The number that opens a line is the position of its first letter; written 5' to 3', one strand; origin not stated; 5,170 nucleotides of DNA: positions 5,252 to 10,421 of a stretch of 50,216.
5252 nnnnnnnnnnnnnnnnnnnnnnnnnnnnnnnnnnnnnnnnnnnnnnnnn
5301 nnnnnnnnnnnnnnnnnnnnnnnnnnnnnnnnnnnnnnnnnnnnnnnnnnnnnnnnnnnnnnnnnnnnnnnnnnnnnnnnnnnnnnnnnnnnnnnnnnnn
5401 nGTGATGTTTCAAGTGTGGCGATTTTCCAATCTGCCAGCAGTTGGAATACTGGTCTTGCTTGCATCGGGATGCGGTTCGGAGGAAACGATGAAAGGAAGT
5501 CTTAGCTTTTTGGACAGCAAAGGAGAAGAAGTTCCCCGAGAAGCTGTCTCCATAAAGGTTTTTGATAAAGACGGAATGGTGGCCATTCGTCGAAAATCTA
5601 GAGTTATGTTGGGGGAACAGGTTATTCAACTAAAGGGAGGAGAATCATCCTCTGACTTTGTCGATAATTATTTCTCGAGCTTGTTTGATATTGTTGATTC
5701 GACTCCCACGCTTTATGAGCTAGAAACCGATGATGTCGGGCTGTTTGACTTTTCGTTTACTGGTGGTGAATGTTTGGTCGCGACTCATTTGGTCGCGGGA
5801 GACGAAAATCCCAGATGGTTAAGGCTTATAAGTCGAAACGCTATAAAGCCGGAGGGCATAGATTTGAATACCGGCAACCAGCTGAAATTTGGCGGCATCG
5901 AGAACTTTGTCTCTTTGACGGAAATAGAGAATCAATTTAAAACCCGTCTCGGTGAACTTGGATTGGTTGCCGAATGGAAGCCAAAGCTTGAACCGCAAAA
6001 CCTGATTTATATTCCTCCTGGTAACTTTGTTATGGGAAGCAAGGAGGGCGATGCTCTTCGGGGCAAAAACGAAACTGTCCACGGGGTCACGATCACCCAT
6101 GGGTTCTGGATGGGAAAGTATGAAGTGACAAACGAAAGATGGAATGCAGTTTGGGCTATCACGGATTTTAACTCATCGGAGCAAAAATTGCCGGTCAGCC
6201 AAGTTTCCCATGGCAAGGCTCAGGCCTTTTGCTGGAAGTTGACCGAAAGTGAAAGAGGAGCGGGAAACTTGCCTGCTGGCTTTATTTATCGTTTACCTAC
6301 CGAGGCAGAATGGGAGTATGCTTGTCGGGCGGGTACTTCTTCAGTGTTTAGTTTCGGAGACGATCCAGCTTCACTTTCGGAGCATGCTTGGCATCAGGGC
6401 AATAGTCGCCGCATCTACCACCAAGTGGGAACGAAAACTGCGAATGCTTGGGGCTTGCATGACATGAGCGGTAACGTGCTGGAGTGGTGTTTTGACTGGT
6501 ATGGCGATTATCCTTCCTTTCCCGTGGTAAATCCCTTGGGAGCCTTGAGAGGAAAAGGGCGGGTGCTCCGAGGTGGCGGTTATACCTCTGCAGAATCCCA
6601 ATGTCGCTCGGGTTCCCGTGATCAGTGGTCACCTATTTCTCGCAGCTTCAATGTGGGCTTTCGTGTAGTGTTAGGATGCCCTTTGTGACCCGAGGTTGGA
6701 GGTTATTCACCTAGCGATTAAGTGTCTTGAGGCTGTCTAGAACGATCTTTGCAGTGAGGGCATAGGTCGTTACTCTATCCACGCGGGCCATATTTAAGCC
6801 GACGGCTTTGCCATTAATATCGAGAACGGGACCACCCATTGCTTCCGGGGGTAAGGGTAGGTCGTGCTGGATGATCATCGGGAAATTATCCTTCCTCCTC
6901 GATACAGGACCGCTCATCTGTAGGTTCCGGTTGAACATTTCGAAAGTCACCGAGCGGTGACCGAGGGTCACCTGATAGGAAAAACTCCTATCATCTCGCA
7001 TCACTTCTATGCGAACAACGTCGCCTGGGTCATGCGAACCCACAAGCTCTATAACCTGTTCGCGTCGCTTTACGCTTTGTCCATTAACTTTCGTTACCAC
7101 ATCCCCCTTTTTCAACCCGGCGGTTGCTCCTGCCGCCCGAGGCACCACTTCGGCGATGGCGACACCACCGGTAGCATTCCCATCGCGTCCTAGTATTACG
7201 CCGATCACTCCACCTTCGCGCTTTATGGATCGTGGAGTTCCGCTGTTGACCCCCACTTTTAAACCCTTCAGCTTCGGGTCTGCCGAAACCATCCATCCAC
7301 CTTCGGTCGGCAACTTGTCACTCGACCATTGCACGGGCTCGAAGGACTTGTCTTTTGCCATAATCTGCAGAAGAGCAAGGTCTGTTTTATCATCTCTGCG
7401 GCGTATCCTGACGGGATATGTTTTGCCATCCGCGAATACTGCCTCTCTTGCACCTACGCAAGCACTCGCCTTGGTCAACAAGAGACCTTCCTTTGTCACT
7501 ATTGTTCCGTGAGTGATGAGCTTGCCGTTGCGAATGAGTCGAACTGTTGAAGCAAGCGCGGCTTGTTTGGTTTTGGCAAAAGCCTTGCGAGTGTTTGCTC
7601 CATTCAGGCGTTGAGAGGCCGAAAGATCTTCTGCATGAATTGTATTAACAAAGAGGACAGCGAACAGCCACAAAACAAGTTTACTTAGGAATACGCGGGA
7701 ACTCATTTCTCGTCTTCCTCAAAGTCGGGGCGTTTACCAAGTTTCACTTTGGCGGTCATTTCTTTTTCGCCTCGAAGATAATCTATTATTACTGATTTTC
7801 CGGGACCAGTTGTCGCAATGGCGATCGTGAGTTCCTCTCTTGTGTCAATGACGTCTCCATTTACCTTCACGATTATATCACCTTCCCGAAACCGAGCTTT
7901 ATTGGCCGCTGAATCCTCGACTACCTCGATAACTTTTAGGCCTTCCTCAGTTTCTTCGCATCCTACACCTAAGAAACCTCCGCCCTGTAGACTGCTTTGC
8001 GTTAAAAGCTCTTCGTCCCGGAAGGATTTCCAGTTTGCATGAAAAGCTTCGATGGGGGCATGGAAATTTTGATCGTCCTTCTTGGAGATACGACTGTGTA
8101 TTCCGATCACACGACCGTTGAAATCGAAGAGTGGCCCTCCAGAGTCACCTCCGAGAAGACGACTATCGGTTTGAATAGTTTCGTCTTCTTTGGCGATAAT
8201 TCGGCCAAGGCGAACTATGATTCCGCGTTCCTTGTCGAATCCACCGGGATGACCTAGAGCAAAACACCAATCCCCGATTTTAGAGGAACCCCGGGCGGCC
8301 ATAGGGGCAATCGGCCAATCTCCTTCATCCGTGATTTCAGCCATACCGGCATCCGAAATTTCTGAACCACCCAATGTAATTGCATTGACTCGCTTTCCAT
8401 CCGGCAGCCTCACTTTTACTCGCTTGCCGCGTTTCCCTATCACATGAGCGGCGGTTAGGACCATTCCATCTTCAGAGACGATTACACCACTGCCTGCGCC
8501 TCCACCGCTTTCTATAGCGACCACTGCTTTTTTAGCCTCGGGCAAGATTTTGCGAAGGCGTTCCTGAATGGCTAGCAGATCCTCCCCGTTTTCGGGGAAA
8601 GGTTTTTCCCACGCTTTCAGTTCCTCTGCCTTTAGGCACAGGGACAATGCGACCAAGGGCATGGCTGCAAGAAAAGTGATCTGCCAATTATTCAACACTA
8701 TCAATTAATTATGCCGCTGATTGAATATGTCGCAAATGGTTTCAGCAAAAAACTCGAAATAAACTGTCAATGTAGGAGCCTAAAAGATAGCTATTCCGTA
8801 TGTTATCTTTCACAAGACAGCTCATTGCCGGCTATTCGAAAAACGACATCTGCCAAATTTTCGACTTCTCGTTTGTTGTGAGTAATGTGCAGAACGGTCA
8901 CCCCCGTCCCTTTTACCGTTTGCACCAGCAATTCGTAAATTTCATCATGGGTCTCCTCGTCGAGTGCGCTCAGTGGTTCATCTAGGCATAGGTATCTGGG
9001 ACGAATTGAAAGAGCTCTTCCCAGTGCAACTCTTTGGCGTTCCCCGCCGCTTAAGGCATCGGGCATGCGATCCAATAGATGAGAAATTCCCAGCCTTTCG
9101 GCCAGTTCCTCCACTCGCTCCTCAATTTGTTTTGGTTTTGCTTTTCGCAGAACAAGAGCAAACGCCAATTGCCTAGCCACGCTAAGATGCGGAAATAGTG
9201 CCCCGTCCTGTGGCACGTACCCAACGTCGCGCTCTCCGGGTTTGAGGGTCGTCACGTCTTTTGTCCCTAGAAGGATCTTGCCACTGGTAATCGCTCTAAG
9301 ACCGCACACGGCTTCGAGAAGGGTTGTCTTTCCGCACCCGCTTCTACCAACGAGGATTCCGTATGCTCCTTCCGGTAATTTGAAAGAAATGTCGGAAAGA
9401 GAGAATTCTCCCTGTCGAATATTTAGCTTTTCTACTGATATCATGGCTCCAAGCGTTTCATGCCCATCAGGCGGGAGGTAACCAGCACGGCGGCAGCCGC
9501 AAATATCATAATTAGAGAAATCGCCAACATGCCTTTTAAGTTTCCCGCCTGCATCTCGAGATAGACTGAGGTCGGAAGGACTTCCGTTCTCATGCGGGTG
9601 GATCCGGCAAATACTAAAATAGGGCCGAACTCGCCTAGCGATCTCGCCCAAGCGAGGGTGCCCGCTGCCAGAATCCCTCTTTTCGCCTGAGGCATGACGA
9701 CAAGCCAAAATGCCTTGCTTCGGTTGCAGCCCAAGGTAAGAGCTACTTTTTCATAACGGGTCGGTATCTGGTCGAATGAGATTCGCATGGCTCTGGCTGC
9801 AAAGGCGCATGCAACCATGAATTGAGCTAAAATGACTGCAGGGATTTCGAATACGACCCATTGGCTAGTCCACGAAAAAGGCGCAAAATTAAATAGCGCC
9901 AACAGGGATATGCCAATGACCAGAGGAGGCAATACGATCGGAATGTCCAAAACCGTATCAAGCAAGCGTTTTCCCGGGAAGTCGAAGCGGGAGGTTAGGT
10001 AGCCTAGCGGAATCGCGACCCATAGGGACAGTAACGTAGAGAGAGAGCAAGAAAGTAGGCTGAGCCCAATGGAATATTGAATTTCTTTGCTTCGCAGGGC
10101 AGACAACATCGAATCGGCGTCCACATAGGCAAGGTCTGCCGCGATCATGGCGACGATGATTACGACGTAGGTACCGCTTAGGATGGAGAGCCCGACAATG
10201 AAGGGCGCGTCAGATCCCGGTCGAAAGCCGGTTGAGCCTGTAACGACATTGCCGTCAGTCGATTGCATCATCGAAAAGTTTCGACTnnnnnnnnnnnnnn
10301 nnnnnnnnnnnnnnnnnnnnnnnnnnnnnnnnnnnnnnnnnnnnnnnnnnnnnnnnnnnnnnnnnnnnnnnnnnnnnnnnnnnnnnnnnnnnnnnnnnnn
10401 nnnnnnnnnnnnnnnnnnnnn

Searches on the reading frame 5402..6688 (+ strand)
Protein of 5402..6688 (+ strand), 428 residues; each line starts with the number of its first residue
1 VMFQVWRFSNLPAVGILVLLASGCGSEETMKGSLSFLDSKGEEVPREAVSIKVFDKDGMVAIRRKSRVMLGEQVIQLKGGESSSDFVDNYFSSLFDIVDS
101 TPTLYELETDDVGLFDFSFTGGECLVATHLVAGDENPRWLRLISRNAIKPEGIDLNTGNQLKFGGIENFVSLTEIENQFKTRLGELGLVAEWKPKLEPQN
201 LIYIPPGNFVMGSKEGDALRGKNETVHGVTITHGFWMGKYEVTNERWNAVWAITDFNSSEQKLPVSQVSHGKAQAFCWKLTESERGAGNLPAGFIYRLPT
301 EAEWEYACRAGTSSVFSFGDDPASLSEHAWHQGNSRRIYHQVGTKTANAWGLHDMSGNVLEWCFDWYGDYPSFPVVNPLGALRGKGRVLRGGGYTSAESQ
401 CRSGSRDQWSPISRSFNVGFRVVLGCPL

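Call 12: search_protein_families(library=pfam, proteins=[window:5402-6688:+], max_evalue=0.001)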
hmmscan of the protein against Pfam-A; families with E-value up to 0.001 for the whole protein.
window:5402-6688:+ (428 aa): 1 family
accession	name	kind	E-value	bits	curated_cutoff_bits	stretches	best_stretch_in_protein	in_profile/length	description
PF03781.23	FGE-sulfatase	-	9e-43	147.2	23.3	1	199-423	3-254/255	Sulfatase-modifying factor enzyme 1-like domain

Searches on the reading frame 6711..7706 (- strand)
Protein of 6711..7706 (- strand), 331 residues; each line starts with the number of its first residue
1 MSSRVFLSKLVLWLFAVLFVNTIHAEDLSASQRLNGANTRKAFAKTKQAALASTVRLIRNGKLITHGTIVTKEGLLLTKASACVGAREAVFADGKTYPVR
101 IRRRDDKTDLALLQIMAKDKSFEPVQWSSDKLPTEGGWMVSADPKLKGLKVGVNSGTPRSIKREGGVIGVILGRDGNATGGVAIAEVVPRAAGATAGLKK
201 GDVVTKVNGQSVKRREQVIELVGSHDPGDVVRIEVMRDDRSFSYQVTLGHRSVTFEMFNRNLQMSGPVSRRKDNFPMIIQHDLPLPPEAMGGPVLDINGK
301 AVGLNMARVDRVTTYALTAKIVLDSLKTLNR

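Call 11: search_protein_families(library=pfam, proteins=[window:6711-7706:-], max_evalue=0.001)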
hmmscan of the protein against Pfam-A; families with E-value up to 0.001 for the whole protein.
window:6711-7706:- (331 aa): 4 families
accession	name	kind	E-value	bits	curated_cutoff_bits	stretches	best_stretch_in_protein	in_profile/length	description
PF13180.12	PDZ_2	-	1e-13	51.8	27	1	169-248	4-80/80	PDZ domain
PF13365.12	Trypsin_2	-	2.6e-13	51.3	27.6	1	67-163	3-108/144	Trypsin-like peptidase domain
PF17820.7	PDZ_6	-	2.9e-09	37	27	1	184-235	2-52/54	PDZ domain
PF00595.29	PDZ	-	2.1e-07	31.6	23.2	1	163-224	6-72/81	PDZ domain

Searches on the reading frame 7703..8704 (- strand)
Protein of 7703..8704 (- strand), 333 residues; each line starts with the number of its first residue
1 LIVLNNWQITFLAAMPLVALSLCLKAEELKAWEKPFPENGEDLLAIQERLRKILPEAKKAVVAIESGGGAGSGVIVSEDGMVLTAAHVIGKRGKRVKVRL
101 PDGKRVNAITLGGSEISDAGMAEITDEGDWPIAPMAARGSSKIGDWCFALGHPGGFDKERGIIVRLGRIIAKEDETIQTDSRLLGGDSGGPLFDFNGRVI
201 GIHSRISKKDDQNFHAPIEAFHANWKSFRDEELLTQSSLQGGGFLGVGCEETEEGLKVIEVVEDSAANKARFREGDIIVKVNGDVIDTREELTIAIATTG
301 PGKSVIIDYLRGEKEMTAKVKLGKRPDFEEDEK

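Call 11: search_protein_families(library=pfam, proteins=[window:7703-8704:-], max_evalue=0.001)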
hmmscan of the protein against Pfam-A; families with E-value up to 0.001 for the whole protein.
window:7703-8704:- (333 aa): 7 families
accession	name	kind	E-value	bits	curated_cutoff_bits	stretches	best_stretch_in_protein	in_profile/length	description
PF13365.12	Trypsin_2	-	1.9e-24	87.4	27.6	1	71-202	1-144/144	Trypsin-like peptidase domain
PF13180.12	PDZ_2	-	9.1e-16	58.4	27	1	243-322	1-80/80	PDZ domain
PF00089.32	Trypsin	-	1e-09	39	20.6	1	173-216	161-211/220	Trypsin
PF00595.29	PDZ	-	1.7e-08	35.1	23.2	1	241-305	8-76/81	PDZ domain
PF10459.15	Peptidase_S46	-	2.2e-05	23.8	22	0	53-88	34-66/698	Peptidase S46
PF17820.7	PDZ_6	-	5.3e-05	23.3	27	1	258-308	2-51/54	PDZ domain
PF05579.19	Peptidase_S32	-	0.00011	21.9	24.7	0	60-136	104-176/297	Equine arteritis virus serine endopeptidase S32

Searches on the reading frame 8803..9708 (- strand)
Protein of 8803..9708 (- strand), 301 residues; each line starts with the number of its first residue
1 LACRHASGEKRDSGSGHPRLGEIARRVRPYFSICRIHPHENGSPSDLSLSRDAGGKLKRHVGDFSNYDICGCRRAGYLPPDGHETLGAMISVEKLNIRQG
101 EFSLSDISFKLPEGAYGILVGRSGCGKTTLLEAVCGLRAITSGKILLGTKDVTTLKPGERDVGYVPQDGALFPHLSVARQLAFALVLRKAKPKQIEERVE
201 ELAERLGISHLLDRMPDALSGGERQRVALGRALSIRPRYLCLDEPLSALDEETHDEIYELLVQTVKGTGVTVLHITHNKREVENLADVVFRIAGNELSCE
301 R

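Call 11: search_protein_families(library=pfam, proteins=[window:8803-9708:-], max_evalue=0.001)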
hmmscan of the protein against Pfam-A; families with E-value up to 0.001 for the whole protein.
window:8803-9708:- (301 aa): 2 families
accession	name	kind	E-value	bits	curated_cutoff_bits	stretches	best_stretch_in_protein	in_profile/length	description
PF00005.33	ABC_tran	-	5.8e-32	111.6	25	1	104-246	1-136/137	ABC transporter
PF02463.25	SMC_N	-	9e-06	25.7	40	0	216-292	134-211/220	RecF/RecN/SMC N terminal domain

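Call 14: search_protein_families(library=ncbifam, proteins=[window:8803-9708:-], max_evalue=0.001)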
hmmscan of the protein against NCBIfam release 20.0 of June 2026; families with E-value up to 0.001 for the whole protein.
window:8803-9708:- (301 aa): 188 families (the best 25 are shown)
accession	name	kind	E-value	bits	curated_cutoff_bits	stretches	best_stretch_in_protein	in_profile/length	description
NF040840.2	tungstate_WtpC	equivalog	6.8e-62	209.7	440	1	89-289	1-201/347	tungstate ABC transporter ATP-binding protein WtpC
NF008653.0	PRK11650.1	subfamily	1.1e-50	172.7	432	1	102-290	18-206/357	sn-glycerol-3-phosphate ABC transporter ATP-binding protein UgpC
TIGR03265.1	PhnT2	equivalog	3.8e-50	171.1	457.7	1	89-289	4-205/353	putative 2-aminoethylphosphonate ABC transporter ATP-binding protein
TIGR02142.1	modC_ABC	equivalog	4.3e-49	167.6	285.05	1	95-290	5-203/353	molybdenum ABC transporter ATP-binding protein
TIGR00968.1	3a0106s01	subfamily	4.7e-49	167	342.75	1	90-289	1-201/237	sulfate ABC transporter ATP-binding protein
NF008233.0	PRK11000.1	equivalog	1.3e-48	165.7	568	1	103-292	17-207/369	maltose/maltodextrin ABC transporter ATP-binding protein MalK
TIGR01187.1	potA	subfamily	1.5e-45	155.7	355.6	1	119-288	1-170/325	polyamine ABC transporter ATP-binding protein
TIGR03258.1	PhnT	equivalog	2.1e-44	152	499.15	1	90-289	9-210/359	2-aminoethylphosphonate ABC transport system ATP-binding subunit PhnT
NF006987.0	PRK09452.1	equivalog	7.1e-44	150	482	1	100-289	29-218/378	spermidine/putrescine ABC transporter ATP-binding protein PotA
NF040933.2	ABC_arch_GlcV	equivalog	2.3e-43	148.5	450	1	103-292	21-215/357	glucose ABC transporter ATP-binding protein GlcV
NF043075.1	MMSYN1_0197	equivalog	1.7e-42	145.6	550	1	99-290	13-204/341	spermidine/putrescine ABC transporter ATP-binding protein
NF008105.0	PRK10851.1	equivalog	2.9e-42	144.7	502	1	103-290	17-208/362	sulfate/thiosulfate ABC transporter ATP-binding protein CysA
TIGR02673.1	FtsE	equivalog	8.2e-40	136.7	264.85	1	99-289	13-207/214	cell division ATP-binding protein FtsE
NF008621.0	PRK11607.1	equivalog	2.7e-39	135.1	613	1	99-287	30-218/377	putrescine ABC transporter ATP-binding subunit PotG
NF008513.0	PRK11432.1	equivalog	3.2e-39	134.8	496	1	104-290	22-208/351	ferric ABC transporter ATP-binding protein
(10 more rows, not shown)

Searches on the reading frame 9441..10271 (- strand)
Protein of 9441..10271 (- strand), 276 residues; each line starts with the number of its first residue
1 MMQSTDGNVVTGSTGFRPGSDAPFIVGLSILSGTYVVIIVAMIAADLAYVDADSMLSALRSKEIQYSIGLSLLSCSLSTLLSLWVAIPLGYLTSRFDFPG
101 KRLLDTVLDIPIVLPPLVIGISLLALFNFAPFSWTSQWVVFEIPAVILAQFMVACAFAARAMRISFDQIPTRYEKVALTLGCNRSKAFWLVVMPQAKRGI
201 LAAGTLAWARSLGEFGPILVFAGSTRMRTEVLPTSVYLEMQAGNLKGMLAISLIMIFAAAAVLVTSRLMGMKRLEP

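Call 11: search_protein_families(library=pfam, proteins=[window:9441-10271:-], max_evalue=0.001)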
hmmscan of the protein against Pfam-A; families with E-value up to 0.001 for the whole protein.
window:9441-10271:- (276 aa): 1 family
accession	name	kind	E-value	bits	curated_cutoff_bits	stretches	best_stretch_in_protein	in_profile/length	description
PF00528.27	BPD_transp_1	-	8.5e-17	61.9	26.4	1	86-262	1-167/184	Binding-protein-dependent transport system inner membrane component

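Call 14: search_protein_families(library=ncbifam, proteins=[window:9441-10271:-], max_evalue=0.001)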
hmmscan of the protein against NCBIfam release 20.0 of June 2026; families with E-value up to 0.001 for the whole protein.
window:9441-10271:- (276 aa): 30 families (the best 25 are shown)
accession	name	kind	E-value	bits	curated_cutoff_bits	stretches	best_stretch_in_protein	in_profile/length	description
TIGR01581.1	Mo_ABC_porter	hypoth_equivalog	1.6e-56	191.3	210.3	1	48-264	3-224/225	ABC transporter permease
TIGR02141.1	modB_ABC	equivalog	4.6e-43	147.3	182.6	1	70-269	2-205/208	molybdate ABC transporter permease subunit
NF040839.1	tungstate_WtpB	equivalog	3.1e-36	125.3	340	1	30-270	7-248/251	tungstate ABC transporter permease WtpB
TIGR00969.1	3a0106s02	subfamily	7.3e-34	117.5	240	1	35-269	29-269/272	sulfate ABC transporter permease subunit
NF006939.0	PRK09421.1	equivalog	2.4e-33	115.5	262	1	61-269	6-220/230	molybdate ABC transporter permease subunit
TIGR02140.1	permease_CysW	equivalog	1.1e-31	110.2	329.1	1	50-272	31-258/261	sulfate ABC transporter permease subunit CysW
TIGR02139.1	permease_CysT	equivalog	4.1e-29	102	246.1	1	29-267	12-256/265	sulfate ABC transporter permease subunit CysT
NF038017.1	ABC_perm1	subfamily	5.4e-26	91.7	100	1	73-256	3-184/184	ABC transporter permease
NF008208.0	PRK10971.1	equivalog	3.1e-24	85.9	415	1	46-265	38-262/277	sulfate/thiosulfate ABC transporter permease CysT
NF008620.0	PRK11602.1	equivalog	1.4e-22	80.3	442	1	34-269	32-273/291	sulfate/thiosulfate ABC transporter permease CysW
NF041773.1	tung_perm_TupB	equivalog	1.3e-17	64.3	320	1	62-274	20-228/230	tungstate ABC transporter permease TupB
NF011624.0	PRK15050.1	equivalog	7.2e-13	48.3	247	1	52-269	59-285/297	2-aminoethylphosphonate ABC transporter permease subunit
TIGR00974.1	3a0107s02c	equivalog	3.5e-12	46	193.45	1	29-267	13-264/272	phosphate ABC transporter permease PstA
TIGR03262.1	PhnU2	equivalog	4.3e-12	45.4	593.25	1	28-263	16-250/546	putative 2-aminoethylphosphonate ABC transporter permease subunit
NF006954.0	PRK09433.1-5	equivalog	5.8e-11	41.8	821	1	34-232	14-220/530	thiamine/thiamine pyrophosphate ABC transporter permease ThiP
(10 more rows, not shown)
